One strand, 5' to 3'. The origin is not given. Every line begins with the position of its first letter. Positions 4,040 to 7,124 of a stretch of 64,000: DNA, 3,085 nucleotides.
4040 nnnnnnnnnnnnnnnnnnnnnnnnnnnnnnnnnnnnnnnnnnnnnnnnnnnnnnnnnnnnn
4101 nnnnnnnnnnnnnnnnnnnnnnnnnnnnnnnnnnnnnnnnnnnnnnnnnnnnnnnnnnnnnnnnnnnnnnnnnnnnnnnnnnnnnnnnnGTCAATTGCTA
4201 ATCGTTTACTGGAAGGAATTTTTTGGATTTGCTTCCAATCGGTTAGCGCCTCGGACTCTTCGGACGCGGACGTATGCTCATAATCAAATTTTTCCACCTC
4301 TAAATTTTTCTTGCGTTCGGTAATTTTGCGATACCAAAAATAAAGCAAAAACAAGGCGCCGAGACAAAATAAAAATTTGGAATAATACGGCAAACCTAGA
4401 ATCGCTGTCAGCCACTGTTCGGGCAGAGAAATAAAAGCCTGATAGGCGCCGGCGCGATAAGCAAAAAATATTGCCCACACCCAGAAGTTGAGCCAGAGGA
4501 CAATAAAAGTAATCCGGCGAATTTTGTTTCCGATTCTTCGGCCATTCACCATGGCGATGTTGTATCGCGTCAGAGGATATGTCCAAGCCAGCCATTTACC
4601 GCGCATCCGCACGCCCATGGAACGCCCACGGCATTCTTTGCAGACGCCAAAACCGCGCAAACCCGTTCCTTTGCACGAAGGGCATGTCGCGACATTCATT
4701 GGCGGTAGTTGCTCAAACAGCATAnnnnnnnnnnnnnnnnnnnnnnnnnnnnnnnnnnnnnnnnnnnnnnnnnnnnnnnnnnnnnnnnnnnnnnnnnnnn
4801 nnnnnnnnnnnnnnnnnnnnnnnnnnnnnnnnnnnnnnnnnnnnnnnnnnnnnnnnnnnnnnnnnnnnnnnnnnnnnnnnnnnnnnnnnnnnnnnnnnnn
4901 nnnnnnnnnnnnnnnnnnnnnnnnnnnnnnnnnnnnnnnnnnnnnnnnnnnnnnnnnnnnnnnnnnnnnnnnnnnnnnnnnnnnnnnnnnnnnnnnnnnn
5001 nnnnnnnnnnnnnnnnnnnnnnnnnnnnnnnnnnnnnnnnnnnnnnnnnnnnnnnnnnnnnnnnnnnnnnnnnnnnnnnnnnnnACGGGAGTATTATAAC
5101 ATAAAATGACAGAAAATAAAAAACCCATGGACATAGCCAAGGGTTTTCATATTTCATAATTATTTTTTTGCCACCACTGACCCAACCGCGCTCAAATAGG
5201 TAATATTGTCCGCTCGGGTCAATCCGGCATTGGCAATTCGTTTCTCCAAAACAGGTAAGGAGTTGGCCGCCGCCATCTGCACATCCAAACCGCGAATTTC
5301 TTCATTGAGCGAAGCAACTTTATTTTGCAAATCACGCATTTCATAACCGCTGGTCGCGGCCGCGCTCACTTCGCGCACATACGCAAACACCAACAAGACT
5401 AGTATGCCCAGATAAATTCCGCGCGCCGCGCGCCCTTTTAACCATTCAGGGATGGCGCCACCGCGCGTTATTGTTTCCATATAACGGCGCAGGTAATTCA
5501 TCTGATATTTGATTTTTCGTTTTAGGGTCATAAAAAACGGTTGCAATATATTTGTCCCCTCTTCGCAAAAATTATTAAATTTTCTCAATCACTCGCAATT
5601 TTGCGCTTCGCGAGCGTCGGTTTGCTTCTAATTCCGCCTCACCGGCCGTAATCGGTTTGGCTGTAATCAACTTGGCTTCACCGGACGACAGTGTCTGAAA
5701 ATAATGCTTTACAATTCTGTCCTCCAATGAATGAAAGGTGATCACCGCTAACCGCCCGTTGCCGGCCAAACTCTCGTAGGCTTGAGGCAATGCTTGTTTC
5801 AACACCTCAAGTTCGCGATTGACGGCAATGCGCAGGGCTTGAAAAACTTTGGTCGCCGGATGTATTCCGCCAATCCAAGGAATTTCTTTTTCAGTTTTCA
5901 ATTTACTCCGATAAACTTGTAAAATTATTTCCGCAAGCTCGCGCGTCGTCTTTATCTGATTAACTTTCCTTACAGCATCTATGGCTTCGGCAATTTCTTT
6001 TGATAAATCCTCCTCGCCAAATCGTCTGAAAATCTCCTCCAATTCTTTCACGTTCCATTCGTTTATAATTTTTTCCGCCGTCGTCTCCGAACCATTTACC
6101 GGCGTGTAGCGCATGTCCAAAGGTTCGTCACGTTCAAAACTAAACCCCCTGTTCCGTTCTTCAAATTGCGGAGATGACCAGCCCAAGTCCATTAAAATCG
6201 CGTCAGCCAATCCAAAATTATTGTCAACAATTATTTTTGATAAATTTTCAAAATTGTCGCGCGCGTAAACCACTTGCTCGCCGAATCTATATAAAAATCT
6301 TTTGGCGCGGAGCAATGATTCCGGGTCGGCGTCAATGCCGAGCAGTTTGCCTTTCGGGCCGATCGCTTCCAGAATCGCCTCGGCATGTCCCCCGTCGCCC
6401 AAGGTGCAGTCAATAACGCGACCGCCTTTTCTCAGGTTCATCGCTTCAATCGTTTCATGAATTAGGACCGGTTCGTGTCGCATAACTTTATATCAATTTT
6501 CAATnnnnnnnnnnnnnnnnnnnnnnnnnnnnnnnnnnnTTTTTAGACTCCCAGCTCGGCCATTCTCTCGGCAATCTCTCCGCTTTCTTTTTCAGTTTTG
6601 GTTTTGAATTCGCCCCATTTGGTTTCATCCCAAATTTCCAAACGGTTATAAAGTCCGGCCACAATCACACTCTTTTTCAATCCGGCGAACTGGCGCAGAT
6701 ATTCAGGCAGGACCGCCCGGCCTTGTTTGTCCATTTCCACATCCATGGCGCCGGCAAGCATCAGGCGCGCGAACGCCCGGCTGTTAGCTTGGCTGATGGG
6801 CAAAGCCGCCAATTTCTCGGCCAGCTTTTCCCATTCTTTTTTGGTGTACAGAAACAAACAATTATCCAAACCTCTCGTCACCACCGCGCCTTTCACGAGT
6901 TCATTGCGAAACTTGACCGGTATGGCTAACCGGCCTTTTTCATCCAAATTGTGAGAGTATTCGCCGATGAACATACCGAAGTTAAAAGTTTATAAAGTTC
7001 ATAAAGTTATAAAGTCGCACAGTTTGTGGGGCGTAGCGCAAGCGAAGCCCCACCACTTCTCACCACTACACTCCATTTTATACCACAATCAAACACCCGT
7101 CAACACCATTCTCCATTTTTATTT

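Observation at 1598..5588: Divisome operon with a membrane-anchored Clp-like AAA+ protein where ftsI/mur genes normally sit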

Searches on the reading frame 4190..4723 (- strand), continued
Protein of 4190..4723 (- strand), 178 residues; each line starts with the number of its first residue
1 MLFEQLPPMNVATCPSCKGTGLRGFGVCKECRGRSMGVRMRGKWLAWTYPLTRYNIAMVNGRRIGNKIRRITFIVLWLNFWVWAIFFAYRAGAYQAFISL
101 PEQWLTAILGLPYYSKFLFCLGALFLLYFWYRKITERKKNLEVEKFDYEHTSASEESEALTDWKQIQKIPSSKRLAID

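Call 76: find_encoding_contigs(protein=P0349, flank=6000, max_places=1)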
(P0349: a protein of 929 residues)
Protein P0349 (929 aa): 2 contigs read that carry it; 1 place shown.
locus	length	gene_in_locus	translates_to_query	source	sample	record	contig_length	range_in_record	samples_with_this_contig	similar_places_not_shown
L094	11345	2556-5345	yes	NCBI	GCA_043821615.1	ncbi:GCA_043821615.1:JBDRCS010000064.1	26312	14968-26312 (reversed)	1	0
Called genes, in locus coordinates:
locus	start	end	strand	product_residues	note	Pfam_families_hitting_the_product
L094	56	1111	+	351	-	PF01702:TGT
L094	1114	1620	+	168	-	PF08123:DOT1 (weak)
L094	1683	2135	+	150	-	PF01066:CDP-OH_P_transf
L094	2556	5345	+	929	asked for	PF02861:Clp_N, PF13191:AAA_16 (weak), PF00004:AAA (weak), PF17871:AAA_lid_9, PF00004:AAA, PF07724:AAA_2, PF07728:AAA_5, PF10431:ClpB_D2-small, +7 more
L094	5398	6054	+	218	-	PF13197:DUF4013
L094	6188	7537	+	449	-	PF28494:GlyRS_ins_1 (faint), PF00587:tRNA-synt_2b, PF03129:HGTP_anticodon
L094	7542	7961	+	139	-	-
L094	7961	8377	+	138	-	-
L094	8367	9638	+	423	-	PF00675:Peptidase_M16, PF05193:Peptidase_M16_C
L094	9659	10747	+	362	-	PF01594:AI-2E_transport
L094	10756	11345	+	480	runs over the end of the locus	PF00133:tRNA-synt_1 (weak), PF09334:tRNA-synt_1g, PF08264:Anticodon_1 (faint), PF00133:tRNA-synt_1, PF01406:tRNA-synt_1e (weak)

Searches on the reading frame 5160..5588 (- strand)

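Call 3: search_protein_families(library=pfam, proteins=[window:5160-5588:-], max_evalue=0.01)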
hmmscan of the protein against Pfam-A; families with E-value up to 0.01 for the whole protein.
window:5160-5588:- (142 aa): 0 families

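Call 4: search_protein_families(library=ncbifam, proteins=[window:5160-5588:-], max_evalue=0.01)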
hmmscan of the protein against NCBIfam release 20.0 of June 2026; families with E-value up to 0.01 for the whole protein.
window:5160-5588:- (142 aa): 1 family
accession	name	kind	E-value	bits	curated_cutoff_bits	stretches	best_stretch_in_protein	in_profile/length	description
NF053549.1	FtsL_Actino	equivalog_domain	1.6e-05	24.7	55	1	75-133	23-81/83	cell division protein FtsL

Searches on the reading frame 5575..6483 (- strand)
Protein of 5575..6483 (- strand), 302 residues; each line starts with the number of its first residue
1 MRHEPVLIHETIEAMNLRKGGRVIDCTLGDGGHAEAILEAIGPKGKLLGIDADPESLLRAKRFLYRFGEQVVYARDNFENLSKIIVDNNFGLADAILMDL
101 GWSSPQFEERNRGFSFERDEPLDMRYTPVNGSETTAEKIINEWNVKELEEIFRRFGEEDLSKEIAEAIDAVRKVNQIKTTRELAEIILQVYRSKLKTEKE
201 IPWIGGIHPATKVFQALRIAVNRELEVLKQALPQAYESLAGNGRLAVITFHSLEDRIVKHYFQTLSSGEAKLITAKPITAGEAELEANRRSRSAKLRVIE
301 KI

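Call 3: search_protein_families(library=pfam, proteins=[window:5575-6483:-], max_evalue=0.01)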
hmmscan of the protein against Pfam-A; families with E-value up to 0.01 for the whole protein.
window:5575-6483:- (302 aa): 5 families
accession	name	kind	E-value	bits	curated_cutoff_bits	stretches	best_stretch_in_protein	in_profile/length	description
PF01795.25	Methyltransf_5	-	8.2e-102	341.3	27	1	2-302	3-309/309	MraW methylase family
PF13847.12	Methyltransf_31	-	0.00065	19.8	27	1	18-90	2-75/145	Methyltransferase domain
PF13649.12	Methyltransf_25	-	0.0013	19.8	27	1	23-91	1-66/97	Methyltransferase domain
PF01209.24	Ubie_methyltran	-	0.0044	16.8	20.1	0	11-74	39-103/233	ubiE/COQ5 methyltransferase family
PF01728.25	FtsJ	-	0.0049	17.3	24.1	0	9-101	10-100/181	FtsJ-like methyltransferase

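Call 4: search_protein_families(library=ncbifam, proteins=[window:5575-6483:-], max_evalue=0.01)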
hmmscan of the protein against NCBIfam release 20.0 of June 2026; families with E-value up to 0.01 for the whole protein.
window:5575-6483:- (302 aa): 12 families
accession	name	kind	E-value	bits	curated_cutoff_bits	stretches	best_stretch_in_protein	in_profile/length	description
TIGR00006.1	TIGR00006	equivalog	5.1e-97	325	154.3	1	2-301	6-309/310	16S rRNA (cytosine(1402)-N(4))-methyltransferase RsmH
NF053511.1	tRNA_U34_MnmM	equivalog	5e-07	29.4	135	1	10-102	9-98/183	tRNA 5-(aminomethyl)-2-thiouridylate-methyltransferase MnmM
NF001243.0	PRK00216.1-4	equivalog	0.00069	19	235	1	9-55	37-83/237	demethylmenaquinone methyltransferase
TIGR02752.1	MenG_heptapren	equivalog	0.0011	18.5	419.85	1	9-55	35-81/231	demethylmenaquinone methyltransferase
NF010549.0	PRK13942.1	equivalog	0.0012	18.3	282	1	12-72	70-130/215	protein-L-isoaspartate O-methyltransferase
NF008823.0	PRK11873.1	subfamily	0.0033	17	263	1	14-67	72-125/272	arsenite methyltransferase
TIGR00438.1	rrmJ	equivalog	0.0043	16.6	300.15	0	17-54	30-67/188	23S rRNA (uridine(2552)-2'-O)-methyltransferase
NF041537.1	ArsM_AhpD_UU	exception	0.0045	15.8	510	1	17-67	74-124/345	arsenite methyltransferase/AhpD domain selenoprotein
NF001240.0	PRK00216.1-1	equivalog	0.0051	15.9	378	0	10-62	54-105/251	bifunctional demethylmenaquinone methyltransferase/2-methoxy-6-polyprenyl-1,4-benzoquinol methylase UbiE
NF011493.0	PRK14901.1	equivalog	0.0058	15.5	540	0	14-100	249-335/447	16S rRNA (cytosine(967)-C(5))-methyltransferase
NF001244.0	PRK00216.1-5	equivalog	0.0063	15.8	216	0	10-82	39-113/236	bifunctional demethylmenaquinone methyltransferase/2-methoxy-6-polyprenyl-1,4-benzoquinol methylase UbiE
TIGR04364.1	methyltran_FxLD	equivalog_domain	0.0078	15.3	320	0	10-72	73-134/394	methyltransferase, FxLD system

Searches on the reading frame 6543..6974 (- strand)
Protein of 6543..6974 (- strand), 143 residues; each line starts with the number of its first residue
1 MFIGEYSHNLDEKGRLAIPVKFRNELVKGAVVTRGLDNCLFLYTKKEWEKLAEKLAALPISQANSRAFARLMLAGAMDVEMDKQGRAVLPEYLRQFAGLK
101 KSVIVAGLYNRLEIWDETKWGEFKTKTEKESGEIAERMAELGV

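Call 3: search_protein_families(library=pfam, proteins=[window:6543-6974:-], max_evalue=0.01)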
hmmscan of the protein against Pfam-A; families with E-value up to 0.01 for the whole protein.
window:6543-6974:- (143 aa): 1 family
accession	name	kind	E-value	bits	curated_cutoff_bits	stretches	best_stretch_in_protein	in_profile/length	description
PF02381.23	MraZ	-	1.3e-41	140.9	23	2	1-70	1-71/72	MraZ protein, putative antitoxin-like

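Call 4: search_protein_families(library=ncbifam, proteins=[window:6543-6974:-], max_evalue=0.01)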
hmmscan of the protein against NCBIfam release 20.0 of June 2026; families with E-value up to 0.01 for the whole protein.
window:6543-6974:- (143 aa): 6 families
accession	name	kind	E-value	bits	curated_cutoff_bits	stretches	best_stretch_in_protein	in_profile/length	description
TIGR00242.1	TIGR00242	equivalog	2.7e-45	153.8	98.35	1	1-141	1-142/144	division/cell wall cluster transcriptional repressor MraZ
NF001476.0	PRK00326.2-2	equivalog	9e-29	100.2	162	1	1-128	4-143/163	division/cell wall cluster transcriptional repressor MraZ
NF001482.0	PRK00326.3-4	equivalog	1.2e-27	96.6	168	1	1-142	1-159/160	division/cell wall cluster transcriptional repressor MraZ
NF001477.0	PRK00326.2-4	equivalog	2.6e-18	66.4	162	1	1-131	3-138/155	division/cell wall cluster transcriptional repressor MraZ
NF001483.0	PRK00326.3-5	equivalog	1.4e-11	44.8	239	1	2-138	3-145/155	division/cell wall cluster transcriptional repressor MraZ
NF001475.0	PRK00326.2-1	equivalog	2.5e-10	40.5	257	1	2-129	4-136/149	division/cell wall cluster transcriptional repressor MraZ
